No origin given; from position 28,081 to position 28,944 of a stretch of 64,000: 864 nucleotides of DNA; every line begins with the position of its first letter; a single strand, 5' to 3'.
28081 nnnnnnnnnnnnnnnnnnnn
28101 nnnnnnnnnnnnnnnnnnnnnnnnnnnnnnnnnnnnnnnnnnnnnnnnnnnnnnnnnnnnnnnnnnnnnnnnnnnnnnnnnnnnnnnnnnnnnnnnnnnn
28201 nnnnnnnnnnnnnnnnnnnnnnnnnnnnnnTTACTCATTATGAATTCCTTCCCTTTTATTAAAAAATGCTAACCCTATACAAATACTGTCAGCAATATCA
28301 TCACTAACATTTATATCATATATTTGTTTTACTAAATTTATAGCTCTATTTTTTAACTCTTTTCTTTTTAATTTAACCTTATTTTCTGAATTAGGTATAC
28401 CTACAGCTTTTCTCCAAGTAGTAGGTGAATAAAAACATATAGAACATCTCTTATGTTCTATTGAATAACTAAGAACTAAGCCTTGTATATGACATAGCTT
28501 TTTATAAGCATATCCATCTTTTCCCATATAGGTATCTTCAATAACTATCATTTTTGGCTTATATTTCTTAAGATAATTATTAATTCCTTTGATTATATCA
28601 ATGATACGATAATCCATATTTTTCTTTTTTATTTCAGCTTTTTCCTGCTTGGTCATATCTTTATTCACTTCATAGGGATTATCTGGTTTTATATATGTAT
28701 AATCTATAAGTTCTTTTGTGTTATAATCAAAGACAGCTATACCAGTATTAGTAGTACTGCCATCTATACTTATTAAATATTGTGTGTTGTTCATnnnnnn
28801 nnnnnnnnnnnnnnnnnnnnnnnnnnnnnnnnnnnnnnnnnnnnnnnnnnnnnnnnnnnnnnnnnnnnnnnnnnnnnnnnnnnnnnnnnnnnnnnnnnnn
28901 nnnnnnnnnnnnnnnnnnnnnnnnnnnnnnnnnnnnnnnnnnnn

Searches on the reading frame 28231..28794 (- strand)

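Call 103: search_protein_families(library=ncbifam, proteins=[window:28231-28794:-], max_evalue=0.001)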
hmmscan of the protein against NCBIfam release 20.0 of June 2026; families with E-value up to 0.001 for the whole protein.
window:28231-28794:- (187 aa): 2 families
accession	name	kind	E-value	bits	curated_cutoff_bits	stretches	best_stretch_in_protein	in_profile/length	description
TIGR00228.1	ruvC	equivalog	2.3e-10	40.6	100.65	1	54-171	32-145/156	crossover junction endodeoxyribonuclease RuvC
NF000711.0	PRK00039.2-1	equivalog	8.9e-09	35.4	163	1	56-182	37-156/161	crossover junction endodeoxyribonuclease RuvC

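Call 104: search_protein_families(library=phrogs, proteins=[window:28231-28794:-], max_evalue=0.00001)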
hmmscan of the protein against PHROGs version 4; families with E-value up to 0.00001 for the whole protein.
window:28231-28794:- (187 aa): 2 families
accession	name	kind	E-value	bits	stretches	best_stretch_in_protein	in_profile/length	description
phrog_159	-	DNA, RNA and nucleotide metabolism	2.6e-23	83.5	1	1-180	84-249/330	RuvC-like Holliday junction resolvase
phrog_827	-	DNA, RNA and nucleotide metabolism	2.1e-12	48.5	1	7-180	3-158/161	Holliday junction resolvase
